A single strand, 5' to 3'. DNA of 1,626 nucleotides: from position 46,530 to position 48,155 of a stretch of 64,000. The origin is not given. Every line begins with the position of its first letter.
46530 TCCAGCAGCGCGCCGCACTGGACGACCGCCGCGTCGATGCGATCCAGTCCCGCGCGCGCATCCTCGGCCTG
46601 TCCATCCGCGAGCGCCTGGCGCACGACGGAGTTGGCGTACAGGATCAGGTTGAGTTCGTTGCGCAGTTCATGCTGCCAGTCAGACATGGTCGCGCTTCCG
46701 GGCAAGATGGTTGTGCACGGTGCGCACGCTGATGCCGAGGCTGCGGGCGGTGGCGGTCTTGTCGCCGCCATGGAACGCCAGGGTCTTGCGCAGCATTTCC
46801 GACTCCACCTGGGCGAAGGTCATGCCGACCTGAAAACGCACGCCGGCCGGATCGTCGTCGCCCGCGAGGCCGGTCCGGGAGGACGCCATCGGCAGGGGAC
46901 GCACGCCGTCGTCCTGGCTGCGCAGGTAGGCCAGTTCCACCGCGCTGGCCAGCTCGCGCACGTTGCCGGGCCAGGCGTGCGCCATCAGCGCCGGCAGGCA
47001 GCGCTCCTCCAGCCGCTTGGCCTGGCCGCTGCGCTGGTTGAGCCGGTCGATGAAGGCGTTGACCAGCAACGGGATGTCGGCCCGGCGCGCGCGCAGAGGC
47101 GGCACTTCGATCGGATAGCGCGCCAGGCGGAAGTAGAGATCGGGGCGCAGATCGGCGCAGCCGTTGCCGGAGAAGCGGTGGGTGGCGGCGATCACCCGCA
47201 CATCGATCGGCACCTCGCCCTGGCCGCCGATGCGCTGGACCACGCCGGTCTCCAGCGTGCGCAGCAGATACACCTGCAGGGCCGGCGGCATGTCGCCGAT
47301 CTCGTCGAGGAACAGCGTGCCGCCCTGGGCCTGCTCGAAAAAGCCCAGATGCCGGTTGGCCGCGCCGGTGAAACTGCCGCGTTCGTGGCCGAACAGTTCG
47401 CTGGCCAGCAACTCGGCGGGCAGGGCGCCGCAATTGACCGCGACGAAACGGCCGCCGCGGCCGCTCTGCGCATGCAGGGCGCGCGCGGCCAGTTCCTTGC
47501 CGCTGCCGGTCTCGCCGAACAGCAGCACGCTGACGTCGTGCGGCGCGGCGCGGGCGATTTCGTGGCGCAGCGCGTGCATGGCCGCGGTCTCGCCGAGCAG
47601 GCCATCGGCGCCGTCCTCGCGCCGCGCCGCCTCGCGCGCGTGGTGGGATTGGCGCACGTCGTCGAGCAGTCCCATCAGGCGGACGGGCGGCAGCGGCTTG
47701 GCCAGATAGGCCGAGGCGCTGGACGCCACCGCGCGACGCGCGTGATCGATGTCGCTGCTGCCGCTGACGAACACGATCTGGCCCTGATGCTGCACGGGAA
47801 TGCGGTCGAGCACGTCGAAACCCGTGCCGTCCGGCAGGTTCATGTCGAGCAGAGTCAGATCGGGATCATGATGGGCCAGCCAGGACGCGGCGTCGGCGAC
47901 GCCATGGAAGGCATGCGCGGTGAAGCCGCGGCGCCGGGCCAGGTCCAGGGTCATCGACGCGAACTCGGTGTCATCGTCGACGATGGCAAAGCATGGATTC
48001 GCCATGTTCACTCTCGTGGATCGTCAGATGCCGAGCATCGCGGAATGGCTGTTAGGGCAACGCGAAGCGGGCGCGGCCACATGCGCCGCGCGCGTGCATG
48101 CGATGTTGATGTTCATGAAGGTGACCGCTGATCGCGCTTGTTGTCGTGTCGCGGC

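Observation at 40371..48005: Stress/desiccation-type gene island driven by four sigma-54 promoters, next to a dedicated NtrC-family activator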

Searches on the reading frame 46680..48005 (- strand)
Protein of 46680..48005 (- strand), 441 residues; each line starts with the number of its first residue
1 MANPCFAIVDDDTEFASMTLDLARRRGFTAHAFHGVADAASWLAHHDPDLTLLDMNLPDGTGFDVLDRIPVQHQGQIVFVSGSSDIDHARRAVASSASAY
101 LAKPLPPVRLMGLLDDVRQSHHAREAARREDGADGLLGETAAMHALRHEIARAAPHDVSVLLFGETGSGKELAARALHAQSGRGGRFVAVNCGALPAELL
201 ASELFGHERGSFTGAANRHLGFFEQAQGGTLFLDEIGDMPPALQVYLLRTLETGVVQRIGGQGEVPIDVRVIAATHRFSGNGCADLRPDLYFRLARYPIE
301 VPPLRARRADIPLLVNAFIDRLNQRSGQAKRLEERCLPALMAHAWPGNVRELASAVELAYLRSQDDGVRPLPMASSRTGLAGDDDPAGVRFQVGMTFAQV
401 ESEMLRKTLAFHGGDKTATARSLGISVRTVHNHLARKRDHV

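Call 8: search_protein_families(library=pfam, max_evalue=0.01, proteins=[window:46680-48005:-])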
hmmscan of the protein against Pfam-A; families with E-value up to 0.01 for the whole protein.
window:46680-48005:- (441 aa): 9 families
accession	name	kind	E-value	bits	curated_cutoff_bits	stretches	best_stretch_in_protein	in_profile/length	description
PF00158.32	Sigma54_activat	-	5.2e-57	192.6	20.2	1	137-299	2-167/168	Sigma-54 interaction domain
PF00072.30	Response_reg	-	4.1e-18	66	30.2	1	7-112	2-108/111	Response regulator receiver domain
PF25601.1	AAA_lid_14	-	3.2e-17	62.6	27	1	305-368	1-65/87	AAA+ ATPase lid domain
PF14532.12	Sigma54_activ_2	-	1.5e-16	61.3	25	1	137-304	1-138/138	Sigma-54 interaction domain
PF02954.25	HTH_8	-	9.8e-08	32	22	1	397-434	2-39/42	Bacterial regulatory protein, Fis family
PF07728.20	AAA_5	-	1e-06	29.2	22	1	160-293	2-138/139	AAA domain (dynein-related subfamily)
PF01078.27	Mg_chelatase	-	9.3e-05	22.4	20.3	0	138-178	7-43/207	Magnesium chelatase, subunit ChlI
PF00004.35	AAA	-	0.0011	19.9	21.2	1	160-278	1-111/131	ATPase family associated with various cellular activities (AAA)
PF13191.12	AAA_16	-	0.0025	18.8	32.6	1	143-209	9-83/167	AAA ATPase domain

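Call 10: find_related_loci(query=window:46680-48005:-, collection=genome_contigs, flank=10000)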
Query window:46680-48005:- (441 aa) in genome_contigs; peptide patterns used: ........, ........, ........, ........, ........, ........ (x = any residue, [..] = any of these).
600 stretches matched a pattern (row limit reached: there are more); 599 encode a relative of the query (tblastn E <= 1e-3); the best 80 are kept; 80 distinct loci.
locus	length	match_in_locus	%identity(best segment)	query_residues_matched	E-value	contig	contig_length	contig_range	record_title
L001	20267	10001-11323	41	3-434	6e-86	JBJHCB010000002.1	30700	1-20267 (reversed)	MAG: Gemmatimonadota bacterium isolate SF2967_J5348.metabat2_refined.057_sub NODE_1544_length_30700_cov_1.288326, whole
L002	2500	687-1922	41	43-434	9e-85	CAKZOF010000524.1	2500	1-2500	MAG TPA_asm: uncultured Pyrinomonas sp. isolate SRR5214706_bin.126_CONCOCT_v1.1_MAG genome assembly, contig: ERZ1744544.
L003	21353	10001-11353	37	1-441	9e-79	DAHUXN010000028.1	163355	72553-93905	MAG TPA_asm: Acidobacteria bacterium isolate clean266 k141_850112, whole genome shotgun sequence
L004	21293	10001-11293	35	8-434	3e-78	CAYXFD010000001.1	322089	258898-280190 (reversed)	MAG TPA_asm: uncultured Candidatus Cloacimonadota bacterium isolate SRP241326_co2_328 genome assembly, contig: NODE_17_l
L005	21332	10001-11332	35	1-430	1e-77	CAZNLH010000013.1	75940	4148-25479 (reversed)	MAG TPA_asm: uncultured Gemmatimonadota bacterium isolate binchicken_co172_241 genome assembly, contig: NODE_150_length_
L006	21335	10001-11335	35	8-438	3e-77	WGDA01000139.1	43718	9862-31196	MAG: Proteobacteria bacterium isolate S145_22 k151_46504, whole genome shotgun sequence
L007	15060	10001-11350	39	1-434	3e-77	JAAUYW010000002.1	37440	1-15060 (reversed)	MAG: Desulfovibrio sp. isolate Mgla_MAG_30-bin_4 c_000000006147, whole genome shotgun sequence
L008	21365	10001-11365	36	1-436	9e-77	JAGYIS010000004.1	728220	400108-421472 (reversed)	MAG: Marinobacter sp. isolate M30B21 contig_218, whole genome shotgun sequence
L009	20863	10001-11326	37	9-434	1e-75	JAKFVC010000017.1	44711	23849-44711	MAG: Planctomycetaceae bacterium isolate D1_Bin_8 D1_0000689, whole genome shotgun sequence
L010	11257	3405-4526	39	1-365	8e-76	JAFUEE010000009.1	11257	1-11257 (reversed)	MAG: Proteobacteria bacterium isolate RGIG4413 Roe_deer_Omasum-2__c10556, whole genome shotgun sequence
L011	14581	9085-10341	37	49-434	3e-75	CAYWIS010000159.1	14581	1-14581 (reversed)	MAG TPA_asm: uncultured Pirellulaceae bacterium isolate SRP268622_co1_256 genome assembly, contig: NODE_9370_length_1458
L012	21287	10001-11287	39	8-436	7e-75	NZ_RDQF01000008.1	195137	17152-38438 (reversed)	Bradyrhizobium vignae strain LMG 28791 Scaffold8, whole genome shotgun sequence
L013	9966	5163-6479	36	8-434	5e-75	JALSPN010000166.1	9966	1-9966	MAG: Thermodesulfobacteriales bacterium isolate 356-284_metabat2_scaf2bin.062 356-284_scaffold_4084_c1, whole genome sho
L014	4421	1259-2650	37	8-434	6e-75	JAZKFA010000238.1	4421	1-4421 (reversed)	MAG: Pseudomonadota bacterium isolate DC_HB_02_SPN181219-bin058 DCHB02SPN_B058_0_000000000238, whole genome shotgun sequ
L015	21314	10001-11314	38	1-436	1e-74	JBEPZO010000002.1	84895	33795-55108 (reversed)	MAG: Thiobacillaceae bacterium isolate 03V1_S199.rosella_refined.010 NODE_272_length_84895_cov_4.859475, whole genome sh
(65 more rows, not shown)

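Call 11: find_homologous_proteins(query=window:46680-48005:-, max_evalue=1e-60)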
Query window:46680-48005:- (441 aa): 3674 proteins with E <= 1e-60 among 8000 candidates; the best 120 are listed.
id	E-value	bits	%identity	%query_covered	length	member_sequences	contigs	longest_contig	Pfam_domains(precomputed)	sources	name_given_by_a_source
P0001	1.9e-291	984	100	100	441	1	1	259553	PF00158.33,PF25601.2,PF02954.26,PF14532.13,PF07728.21,PF00072.31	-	-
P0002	2.8e-290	980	99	100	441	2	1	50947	PF00158.33,PF25601.2,PF02954.26,PF14532.13,PF07728.21,PF00072.31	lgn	-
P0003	1.7e-261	885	90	100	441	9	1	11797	PF00158.33,PF25601.2,PF02954.26,PF14532.13,PF07728.21,PF00072.31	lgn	-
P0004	7.1e-256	867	89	100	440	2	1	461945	PF00158.33,PF25601.2,PF02954.26,PF14532.13,PF07728.21,PF00072.31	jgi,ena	-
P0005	6.0e-253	857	88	100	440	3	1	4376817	PF00158.33,PF25601.2,PF02954.26,PF14532.13,PF07728.21,PF00072.31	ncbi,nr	ncbi:sigma-54 dependent transcriptional regulator [Pseudomonas sp. R2.Fl]|nr:sigma-54 dependent tran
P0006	6.4e-253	857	87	100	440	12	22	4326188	PF00158.33,PF25601.2,PF02954.26,PF14532.13,PF07728.21,PF00072.31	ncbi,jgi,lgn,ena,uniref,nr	ncbi:sigma-54-dependent transcriptional regulator [Pseudoxanthomonas sp. 22568]|jgi:DNA-binding NtrC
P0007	2.6e-225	766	79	99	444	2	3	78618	PF00158.33,PF25601.2,PF02954.26,PF14532.13,PF07728.21,PF00072.31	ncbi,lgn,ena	-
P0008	6.6e-223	758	79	99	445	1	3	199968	PF00158.33,PF25601.2,PF02954.26,PF14532.13,PF07728.21,PF00072.31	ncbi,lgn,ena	-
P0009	9.6e-216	735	76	100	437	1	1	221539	PF00158.33,PF25601.2,PF02954.26,PF14532.13,PF07728.21,PF00072.31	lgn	-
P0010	2.4e-210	717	76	99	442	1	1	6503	PF00158.33,PF25601.2,PF02954.26,PF14532.13,PF07728.21,PF00072.31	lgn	-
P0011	1.4e-209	714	76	99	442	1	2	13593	PF00158.33,PF25601.2,PF02954.26,PF14532.13,PF07728.21,PF00072.31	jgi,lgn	jgi:DNA-binding NtrC family response regulator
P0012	3.6e-209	713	75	99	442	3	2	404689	PF00158.33,PF25601.2,PF02954.26,PF14532.13,PF07728.21,PF00072.31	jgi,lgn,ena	-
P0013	6.4e-207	706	74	99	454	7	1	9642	PF00158.33,PF25601.2,PF02954.26,PF14532.13,PF00072.31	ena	-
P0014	2.3e-158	546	60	100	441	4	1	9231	PF00158.33,PF25601.2,PF02954.26,PF14532.13,PF07728.21,PF00072.31,PF01078.28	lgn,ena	-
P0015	2.3e-158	546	60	100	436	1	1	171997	PF00158.33,PF25601.2,PF02954.26,PF00004.36,PF14532.13,PF07728.21,PF00072.31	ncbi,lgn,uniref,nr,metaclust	ncbi:sigma-54-dependent transcriptional regulator [Pseudoxanthomonas dokdonensis]|uniref:Sigma-54-de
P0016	1.7e-157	543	58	99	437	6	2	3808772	PF00158.33,PF07724.21,PF25601.2,PF02954.26,PF14532.13,PF07728.21,PF00072.31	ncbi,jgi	jgi:DNA-binding NtrC family response regulator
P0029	2.7e-148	512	56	100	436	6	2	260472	PF00158.33,PF25601.2,PF02954.26,PF00493.30,PF14532.13,PF07728.21,PF00072.31,PF01078.28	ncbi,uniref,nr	ncbi:MAG: sigma-54-dependent Fis family transcriptional regulator [Stenotrophomonas nitritireducens]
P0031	7.8e-142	491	55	99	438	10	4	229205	PF00158.33,PF25601.2,PF02954.26,PF14532.13,PF07728.21,PF00072.31,PF01078.28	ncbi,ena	-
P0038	4.6e-125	436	51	98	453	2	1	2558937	PF00158.33,PF25601.2,PF02954.26,PF14532.13,PF07728.21,PF00072.31,PF13191.13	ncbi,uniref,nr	ncbi:sigma-54-dependent transcriptional regulator [Lysobacter silvisoli]|uniref:sigma-54-dependent t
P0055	4.5e-118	413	51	97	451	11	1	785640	PF00158.33,PF25601.2,PF02954.26,PF14532.13,PF07728.21,PF00072.31,PF01078.28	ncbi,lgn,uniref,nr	ncbi:sigma-54-dependent Fis family transcriptional regulator [Thermomonas fusca]|uniref:Sigma-54-dep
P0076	1.0e-114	402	49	98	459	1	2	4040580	PF00158.33,PF25601.2,PF02954.26,PF14532.13,PF07728.21,PF00072.31,PF13191.13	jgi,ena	-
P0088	1.5e-113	398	47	99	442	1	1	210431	PF00158.33,PF25601.2,PF02954.26,PF14532.13,PF07728.21,PF00072.31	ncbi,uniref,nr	ncbi:sigma-54-dependent Fis family transcriptional regulator [Xanthomonas sp. AmX2]|uniref:sigma-54-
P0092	5.2e-113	396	49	97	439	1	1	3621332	PF00158.33,PF25601.2,PF02954.26,PF14532.13,PF07728.21,PF00072.31,PF01078.28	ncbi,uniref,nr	ncbi:sigma-54 dependent transcriptional regulator [Lysobacter sp. LF1]|uniref:Sigma-54 dependent tra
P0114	5.5e-110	386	47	98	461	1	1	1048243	PF00158.33,PF25601.2,PF02954.26,PF14532.13,PF07728.21,PF00072.31,PF13191.13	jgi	jgi:DNA-binding NtrC family response regulator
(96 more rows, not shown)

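Call 13: find_encoding_contigs(protein=P0006, flank=10000, max_places=1)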
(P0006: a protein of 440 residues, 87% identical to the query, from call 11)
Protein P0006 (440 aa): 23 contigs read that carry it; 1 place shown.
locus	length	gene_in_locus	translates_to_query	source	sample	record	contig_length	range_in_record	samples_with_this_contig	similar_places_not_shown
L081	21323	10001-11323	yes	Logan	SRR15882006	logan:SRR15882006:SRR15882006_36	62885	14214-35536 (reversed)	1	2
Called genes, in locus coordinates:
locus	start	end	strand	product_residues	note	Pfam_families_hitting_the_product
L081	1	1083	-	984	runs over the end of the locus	PF02743:dCache_1 (faint), PF08448:PAS_4 (faint), PF08447:PAS_3, PF13426:PAS_9 (faint), PF00989:PAS, PF13188:PAS_8 (weak), PF00990:GGDEF (weak), PF00563:EAL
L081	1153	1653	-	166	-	PF02308:MgtC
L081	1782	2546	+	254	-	PF02358:Trehalose_PPase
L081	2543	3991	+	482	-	PF00982:Glyco_transf_20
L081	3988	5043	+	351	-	PF13439:Glyco_transf_4, PF13579:Glyco_trans_4_4, PF00534:Glycos_transf_1, PF13692:Glyco_trans_1_4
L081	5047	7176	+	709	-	PF14742:GDE_N_bis, PF06202:GDE_C (faint), PF22422:MGH1-like_GH, PF17389:Bac_rhamnosid6H (weak)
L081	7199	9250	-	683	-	PF00924:MS_channel_2nd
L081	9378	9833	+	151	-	PF08808:RES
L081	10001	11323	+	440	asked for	PF00072:Response_reg, PF00158:Sigma54_activat, PF14532:Sigma54_activ_2, PF07728:AAA_5 (weak), PF25601:AAA_lid_14, PF02954:HTH_8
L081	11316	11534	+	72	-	-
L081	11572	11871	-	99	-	PF10685:KGG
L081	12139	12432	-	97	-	-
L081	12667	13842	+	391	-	PF04972:BON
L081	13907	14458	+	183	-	PF13628:DUF4142 (faint)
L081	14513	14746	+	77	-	-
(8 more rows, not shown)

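Call 14: find_encoding_contigs(protein=P0008, flank=10000, max_places=1)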
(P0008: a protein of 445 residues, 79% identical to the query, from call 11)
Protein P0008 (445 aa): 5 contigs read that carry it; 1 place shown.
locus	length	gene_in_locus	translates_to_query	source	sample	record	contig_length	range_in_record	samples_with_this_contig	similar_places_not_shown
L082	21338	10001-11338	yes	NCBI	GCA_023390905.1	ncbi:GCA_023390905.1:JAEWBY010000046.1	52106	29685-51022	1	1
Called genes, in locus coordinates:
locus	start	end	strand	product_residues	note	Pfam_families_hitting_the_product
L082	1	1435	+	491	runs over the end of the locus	PF00982:Glyco_transf_20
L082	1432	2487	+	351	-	PF13439:Glyco_transf_4, PF13579:Glyco_trans_4_4 (weak), PF00534:Glycos_transf_1, PF13692:Glyco_trans_1_4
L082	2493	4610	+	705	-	PF14742:GDE_N_bis, PF06202:GDE_C (faint), PF22422:MGH1-like_GH, PF17389:Bac_rhamnosid6H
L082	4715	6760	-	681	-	PF00924:MS_channel_2nd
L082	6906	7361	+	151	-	PF08808:RES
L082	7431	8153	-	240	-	PF13628:DUF4142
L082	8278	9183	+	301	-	PF01266:DAO (faint), PF07992:Pyr_redox_2, PF13738:Pyr_redox_3 (faint)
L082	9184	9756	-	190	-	PF03640:Lipoprotein_15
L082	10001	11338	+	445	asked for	PF00072:Response_reg, PF00158:Sigma54_activat, PF14532:Sigma54_activ_2, PF07728:AAA_5, PF25601:AAA_lid_14, PF02954:HTH_8 (weak)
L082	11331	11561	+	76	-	-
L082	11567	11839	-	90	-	PF10685:KGG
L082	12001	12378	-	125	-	-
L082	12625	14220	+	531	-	-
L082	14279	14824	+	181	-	PF13628:DUF4142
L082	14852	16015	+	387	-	PF08240:ADH_N, PF00107:ADH_zinc_N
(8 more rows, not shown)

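Call 15: find_encoding_contigs(protein=P0015, flank=10000, max_places=1)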
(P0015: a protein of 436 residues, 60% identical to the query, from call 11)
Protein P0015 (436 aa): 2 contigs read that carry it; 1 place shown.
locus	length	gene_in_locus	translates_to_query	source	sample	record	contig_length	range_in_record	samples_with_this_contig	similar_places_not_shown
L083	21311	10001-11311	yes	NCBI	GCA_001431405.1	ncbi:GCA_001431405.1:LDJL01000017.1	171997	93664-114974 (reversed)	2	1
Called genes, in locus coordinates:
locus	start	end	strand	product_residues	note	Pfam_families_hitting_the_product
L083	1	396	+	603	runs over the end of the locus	PF07690:MFS_1, PF00854:PTR2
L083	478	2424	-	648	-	PF05448:AXE1 (faint), PF01738:DLH, PF02129:Peptidase_S15, PF12146:Hydrolase_4 (faint), PF20434:BD-FAE (weak), PF00326:Peptidase_S9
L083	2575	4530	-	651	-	PF01738:DLH, PF02129:Peptidase_S15, PF07859:Abhydrolase_3 (faint), PF12146:Hydrolase_4 (faint), PF20434:BD-FAE, PF00326:Peptidase_S9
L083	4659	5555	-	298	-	PF01370:Epimerase, PF04321:RmlD_sub_bind, PF16363:GDP_Man_Dehyd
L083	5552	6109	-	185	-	PF00908:dTDP_sugar_isom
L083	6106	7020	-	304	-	PF00483:NTP_transferase, PF12804:NTP_transf_3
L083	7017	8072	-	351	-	PF01073:3Beta_HSD, PF01370:Epimerase, PF02719:Polysacc_synt_2 (weak), PF04321:RmlD_sub_bind, PF07993:NAD_binding_4 (faint), PF16363:GDP_Man_Dehyd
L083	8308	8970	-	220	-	PF20554:DUF6766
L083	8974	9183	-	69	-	-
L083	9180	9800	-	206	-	PF03640:Lipoprotein_15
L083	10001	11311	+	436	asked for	PF00072:Response_reg, PF00004:AAA (faint), PF00158:Sigma54_activat, PF14532:Sigma54_activ_2, PF07728:AAA_5, PF25601:AAA_lid_14, PF02954:HTH_8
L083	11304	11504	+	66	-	-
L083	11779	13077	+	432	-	PF04972:BON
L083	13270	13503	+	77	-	-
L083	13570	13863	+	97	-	-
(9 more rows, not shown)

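Call 16: find_encoding_contigs(protein=P0016, flank=10000, max_places=1)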
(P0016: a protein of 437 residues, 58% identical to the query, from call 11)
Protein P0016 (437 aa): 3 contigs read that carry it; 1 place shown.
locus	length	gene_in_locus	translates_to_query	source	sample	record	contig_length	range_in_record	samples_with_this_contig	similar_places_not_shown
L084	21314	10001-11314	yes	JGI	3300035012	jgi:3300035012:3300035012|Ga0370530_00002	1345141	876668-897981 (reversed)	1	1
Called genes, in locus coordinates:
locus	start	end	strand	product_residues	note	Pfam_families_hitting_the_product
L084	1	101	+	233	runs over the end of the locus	PF13628:DUF4142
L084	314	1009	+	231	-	PF04972:BON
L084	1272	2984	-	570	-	PF03109:ABC1, PF27536:UbiB_helical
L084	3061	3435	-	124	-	-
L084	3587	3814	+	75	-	-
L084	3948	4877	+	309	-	PF00753:Lactamase_B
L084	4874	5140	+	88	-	-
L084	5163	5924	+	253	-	PF00300:His_Phos_1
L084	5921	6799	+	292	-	PF01256:Carb_kinase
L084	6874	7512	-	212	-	PF03640:Lipoprotein_15 (weak)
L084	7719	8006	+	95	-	-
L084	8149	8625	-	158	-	-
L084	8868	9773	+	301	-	PF05067:Mn_catalase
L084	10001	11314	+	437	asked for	PF00072:Response_reg, PF07724:AAA_2 (faint), PF00158:Sigma54_activat, PF14532:Sigma54_activ_2, PF07728:AAA_5, PF25601:AAA_lid_14, PF02954:HTH_8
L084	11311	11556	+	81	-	-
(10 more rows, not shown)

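Call 17: find_encoding_contigs(protein=P0029, flank=10000, max_places=1)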
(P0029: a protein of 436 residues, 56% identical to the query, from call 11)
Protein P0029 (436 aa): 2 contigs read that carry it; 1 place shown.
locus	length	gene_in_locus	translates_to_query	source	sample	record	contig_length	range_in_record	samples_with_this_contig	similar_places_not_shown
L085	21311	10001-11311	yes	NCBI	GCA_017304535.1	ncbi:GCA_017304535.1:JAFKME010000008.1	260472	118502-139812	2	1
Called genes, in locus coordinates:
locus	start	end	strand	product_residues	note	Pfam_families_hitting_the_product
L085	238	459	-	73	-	-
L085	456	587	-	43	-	-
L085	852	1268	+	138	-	PF11162:DUF2946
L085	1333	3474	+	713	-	PF00593:TonB_dep_Rec_b-barrel, PF07715:Plug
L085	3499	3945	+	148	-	-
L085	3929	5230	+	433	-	PF03929:PepSY_TM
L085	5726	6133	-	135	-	PF04120:Iron_permease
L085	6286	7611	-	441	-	PF01814:Hemerythrin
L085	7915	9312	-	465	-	PF08448:PAS_4, PF08447:PAS_3, PF07536:HWE_HK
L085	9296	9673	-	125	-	PF00072:Response_reg (weak)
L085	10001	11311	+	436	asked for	PF00072:Response_reg, PF00493:MCM (weak), PF00158:Sigma54_activat, PF14532:Sigma54_activ_2, PF01078:Mg_chelatase (faint), PF07728:AAA_5, PF25601:AAA_lid_14, PF02954:HTH_8 (weak)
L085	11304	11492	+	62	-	-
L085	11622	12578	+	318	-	PF04972:BON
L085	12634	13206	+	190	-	-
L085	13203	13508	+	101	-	-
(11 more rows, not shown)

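Call 18: find_encoding_contigs(protein=P0038, flank=10000, max_places=1)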
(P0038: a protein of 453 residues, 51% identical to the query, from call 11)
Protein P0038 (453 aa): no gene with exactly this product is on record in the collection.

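Call 19: find_encoding_contigs(protein=P0055, flank=10000, max_places=1)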
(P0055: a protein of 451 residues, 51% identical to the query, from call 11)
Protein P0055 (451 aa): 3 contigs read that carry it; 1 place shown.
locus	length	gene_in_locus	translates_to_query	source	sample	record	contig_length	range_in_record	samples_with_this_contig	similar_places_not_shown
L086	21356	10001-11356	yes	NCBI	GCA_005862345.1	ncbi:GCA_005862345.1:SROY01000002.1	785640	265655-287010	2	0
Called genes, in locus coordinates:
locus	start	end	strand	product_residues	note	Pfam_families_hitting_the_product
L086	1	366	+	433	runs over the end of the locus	PF11379:DUF3182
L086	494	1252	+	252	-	PF02358:Trehalose_PPase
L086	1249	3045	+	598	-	PF19291:TREH_N (weak), PF00723:Glyco_hydro_15, PF22422:MGH1-like_GH (faint)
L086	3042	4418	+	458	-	PF00982:Glyco_transf_20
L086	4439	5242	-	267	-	PF02129:Peptidase_S15, PF01738:DLH (faint), PF00561:Abhydrolase_1 (weak), PF12146:Hydrolase_4 (faint), PF12697:Abhydrolase_6, PF00326:Peptidase_S9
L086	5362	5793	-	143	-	PF00571:CBS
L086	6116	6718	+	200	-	-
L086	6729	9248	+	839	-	PF13298:LigD_N, PF01068:DNA_ligase_A_M, PF04679:DNA_ligase_A_C, PF21686:LigD_Prim-Pol, PF01896:DNA_primase_S (weak)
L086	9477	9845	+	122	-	-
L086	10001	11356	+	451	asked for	PF00072:Response_reg, PF00158:Sigma54_activat, PF14532:Sigma54_activ_2, PF01078:Mg_chelatase (faint), PF07728:AAA_5, PF25601:AAA_lid_14, PF02954:HTH_8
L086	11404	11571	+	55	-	-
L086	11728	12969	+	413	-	PF04972:BON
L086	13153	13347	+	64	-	-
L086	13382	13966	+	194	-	PF08808:RES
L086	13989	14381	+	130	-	PF04120:Iron_permease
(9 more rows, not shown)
